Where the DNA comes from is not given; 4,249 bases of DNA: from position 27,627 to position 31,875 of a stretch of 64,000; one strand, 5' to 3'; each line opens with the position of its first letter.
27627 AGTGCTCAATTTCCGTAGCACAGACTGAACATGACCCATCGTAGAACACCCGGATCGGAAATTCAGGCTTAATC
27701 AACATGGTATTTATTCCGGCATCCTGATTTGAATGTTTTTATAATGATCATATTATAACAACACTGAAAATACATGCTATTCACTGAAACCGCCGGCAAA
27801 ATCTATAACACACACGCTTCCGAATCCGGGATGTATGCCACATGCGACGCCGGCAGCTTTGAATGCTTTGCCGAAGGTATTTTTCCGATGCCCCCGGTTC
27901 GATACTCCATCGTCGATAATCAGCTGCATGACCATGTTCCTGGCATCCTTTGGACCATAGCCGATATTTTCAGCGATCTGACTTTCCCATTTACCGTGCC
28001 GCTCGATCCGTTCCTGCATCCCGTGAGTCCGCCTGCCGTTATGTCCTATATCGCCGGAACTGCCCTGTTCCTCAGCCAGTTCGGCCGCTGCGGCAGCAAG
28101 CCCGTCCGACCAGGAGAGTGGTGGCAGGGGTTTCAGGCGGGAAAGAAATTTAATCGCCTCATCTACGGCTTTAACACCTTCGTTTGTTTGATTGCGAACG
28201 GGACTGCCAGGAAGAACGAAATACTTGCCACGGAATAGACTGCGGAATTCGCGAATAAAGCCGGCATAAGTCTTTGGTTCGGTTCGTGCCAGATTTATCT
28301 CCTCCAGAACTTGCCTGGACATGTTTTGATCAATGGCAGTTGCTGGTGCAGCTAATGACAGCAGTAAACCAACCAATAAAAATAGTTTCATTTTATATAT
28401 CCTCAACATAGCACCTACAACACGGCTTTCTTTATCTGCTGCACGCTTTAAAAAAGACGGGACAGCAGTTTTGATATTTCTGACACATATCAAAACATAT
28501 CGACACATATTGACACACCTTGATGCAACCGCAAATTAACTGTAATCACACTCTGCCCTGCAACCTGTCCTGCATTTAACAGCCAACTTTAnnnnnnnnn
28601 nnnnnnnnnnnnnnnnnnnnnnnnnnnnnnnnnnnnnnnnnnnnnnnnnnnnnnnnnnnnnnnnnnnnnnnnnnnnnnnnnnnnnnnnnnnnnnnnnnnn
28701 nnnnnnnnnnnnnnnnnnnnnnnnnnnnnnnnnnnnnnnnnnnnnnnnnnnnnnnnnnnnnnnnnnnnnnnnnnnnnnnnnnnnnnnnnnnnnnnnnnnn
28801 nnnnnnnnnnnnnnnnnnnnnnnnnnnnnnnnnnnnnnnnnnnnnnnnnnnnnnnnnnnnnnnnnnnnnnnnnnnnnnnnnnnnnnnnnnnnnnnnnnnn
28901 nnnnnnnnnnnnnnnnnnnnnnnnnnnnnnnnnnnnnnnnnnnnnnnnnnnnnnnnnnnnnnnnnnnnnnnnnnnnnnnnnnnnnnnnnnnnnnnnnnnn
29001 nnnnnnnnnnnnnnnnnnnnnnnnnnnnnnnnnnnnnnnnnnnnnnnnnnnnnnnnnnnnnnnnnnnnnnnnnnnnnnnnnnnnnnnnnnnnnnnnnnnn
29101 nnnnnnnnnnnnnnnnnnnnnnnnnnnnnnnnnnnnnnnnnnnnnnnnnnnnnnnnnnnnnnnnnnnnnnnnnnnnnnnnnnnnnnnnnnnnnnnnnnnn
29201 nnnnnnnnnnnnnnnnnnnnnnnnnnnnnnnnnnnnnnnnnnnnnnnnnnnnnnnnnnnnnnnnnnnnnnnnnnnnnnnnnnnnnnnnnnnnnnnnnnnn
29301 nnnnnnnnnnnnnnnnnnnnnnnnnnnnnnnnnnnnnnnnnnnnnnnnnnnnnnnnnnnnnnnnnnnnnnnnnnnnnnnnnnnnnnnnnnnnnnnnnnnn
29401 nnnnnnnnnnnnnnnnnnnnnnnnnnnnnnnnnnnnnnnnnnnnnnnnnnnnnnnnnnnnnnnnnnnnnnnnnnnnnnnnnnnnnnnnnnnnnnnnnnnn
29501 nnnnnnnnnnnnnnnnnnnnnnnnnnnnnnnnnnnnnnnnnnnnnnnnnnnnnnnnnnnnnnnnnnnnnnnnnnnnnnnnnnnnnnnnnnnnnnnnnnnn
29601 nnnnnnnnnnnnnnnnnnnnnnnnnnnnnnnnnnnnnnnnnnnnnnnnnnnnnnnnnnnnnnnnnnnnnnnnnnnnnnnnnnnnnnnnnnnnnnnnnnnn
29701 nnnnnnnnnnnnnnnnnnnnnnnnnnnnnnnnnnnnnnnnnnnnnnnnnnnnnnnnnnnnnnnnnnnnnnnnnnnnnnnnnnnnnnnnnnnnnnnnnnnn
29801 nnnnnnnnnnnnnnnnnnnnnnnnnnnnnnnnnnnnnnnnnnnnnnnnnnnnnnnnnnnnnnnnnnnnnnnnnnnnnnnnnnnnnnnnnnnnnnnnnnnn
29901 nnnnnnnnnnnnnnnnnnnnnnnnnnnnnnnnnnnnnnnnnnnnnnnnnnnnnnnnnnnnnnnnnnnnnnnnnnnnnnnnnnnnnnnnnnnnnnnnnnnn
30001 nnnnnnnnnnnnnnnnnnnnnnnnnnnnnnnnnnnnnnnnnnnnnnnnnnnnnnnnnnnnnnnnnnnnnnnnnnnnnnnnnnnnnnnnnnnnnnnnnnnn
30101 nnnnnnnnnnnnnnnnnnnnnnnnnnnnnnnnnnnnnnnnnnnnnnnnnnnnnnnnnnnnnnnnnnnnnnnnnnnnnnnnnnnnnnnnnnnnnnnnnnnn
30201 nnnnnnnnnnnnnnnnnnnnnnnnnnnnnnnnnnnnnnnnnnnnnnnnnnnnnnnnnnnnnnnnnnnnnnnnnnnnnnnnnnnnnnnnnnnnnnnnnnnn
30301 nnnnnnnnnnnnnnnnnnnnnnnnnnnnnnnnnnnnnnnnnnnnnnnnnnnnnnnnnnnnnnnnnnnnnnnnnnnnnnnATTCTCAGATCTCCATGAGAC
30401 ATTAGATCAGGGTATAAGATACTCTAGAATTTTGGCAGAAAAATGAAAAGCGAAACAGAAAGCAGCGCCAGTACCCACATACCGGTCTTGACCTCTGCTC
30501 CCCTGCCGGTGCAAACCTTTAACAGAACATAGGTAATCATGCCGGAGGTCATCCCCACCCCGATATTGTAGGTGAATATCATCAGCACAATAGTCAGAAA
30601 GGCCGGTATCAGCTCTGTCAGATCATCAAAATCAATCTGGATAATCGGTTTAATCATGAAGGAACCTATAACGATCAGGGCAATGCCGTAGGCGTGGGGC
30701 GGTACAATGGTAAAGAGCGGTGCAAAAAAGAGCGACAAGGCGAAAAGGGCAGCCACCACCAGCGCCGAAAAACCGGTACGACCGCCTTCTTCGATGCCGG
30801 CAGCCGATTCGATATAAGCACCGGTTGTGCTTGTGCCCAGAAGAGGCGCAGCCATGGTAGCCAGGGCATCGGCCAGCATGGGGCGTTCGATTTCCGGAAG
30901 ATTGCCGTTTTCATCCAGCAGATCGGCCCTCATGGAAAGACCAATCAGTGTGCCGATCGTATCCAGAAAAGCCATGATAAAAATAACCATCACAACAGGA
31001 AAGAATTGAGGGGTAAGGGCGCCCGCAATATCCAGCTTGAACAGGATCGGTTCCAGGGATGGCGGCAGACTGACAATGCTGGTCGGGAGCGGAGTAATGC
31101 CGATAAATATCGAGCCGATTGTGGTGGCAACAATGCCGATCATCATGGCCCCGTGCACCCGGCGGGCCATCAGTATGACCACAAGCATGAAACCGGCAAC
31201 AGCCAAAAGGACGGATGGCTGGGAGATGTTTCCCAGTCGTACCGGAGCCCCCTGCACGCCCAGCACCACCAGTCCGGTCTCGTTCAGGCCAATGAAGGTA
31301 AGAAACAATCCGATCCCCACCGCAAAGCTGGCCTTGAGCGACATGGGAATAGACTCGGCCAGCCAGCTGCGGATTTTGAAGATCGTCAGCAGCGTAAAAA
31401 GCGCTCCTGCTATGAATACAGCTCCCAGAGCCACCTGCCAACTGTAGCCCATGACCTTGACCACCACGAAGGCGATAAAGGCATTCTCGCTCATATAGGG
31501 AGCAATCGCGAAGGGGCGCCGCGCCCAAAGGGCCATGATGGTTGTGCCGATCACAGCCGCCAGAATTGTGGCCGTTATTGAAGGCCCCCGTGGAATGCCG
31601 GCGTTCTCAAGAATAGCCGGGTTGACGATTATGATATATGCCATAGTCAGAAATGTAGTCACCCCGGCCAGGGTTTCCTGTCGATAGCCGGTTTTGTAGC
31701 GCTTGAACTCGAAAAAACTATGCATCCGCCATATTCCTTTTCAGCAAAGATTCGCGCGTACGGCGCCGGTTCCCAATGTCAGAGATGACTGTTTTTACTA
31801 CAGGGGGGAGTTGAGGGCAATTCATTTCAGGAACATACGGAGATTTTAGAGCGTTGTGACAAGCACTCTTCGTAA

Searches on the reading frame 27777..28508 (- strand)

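Call 53: search_protein_families(library=pfam, proteins=[window:27777-28508:-], max_evalue=0.00001)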
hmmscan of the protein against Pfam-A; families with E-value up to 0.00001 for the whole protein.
window:27777-28508:- (243 aa): 1 family
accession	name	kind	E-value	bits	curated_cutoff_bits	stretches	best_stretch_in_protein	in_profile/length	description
PF00188.32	CAP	-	1.2e-11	45.9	21.1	1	124-235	9-115/117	Cysteine-rich secretory protein family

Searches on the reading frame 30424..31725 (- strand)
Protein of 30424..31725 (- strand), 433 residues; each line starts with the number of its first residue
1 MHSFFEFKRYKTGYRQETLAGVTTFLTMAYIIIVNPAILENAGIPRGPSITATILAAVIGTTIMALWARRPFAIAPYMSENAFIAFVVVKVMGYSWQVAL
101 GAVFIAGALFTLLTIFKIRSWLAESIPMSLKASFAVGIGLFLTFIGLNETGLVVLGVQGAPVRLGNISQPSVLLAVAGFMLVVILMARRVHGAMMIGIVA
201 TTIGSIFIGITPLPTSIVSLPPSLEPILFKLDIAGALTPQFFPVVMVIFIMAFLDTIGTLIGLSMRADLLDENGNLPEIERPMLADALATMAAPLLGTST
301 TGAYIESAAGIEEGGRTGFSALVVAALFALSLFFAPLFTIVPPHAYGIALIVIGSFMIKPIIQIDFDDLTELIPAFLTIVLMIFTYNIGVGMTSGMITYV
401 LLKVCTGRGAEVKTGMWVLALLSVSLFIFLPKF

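Call 26: search_protein_families(library=padloc, proteins=[window:30424-31725:-], max_evalue=0.00001)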
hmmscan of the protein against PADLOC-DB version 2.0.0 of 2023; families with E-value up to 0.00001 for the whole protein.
window:30424-31725:- (433 aa): 0 families

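Call 48: search_protein_families(library=pfam, proteins=[window:30424-31725:-], max_evalue=0.00001)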
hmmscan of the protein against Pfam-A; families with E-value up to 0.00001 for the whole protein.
window:30424-31725:- (433 aa): 1 family
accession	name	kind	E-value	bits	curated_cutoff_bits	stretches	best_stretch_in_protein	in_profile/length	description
PF00860.26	Xan_ur_permease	-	6.6e-43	147.3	27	1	15-388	1-383/389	Permease family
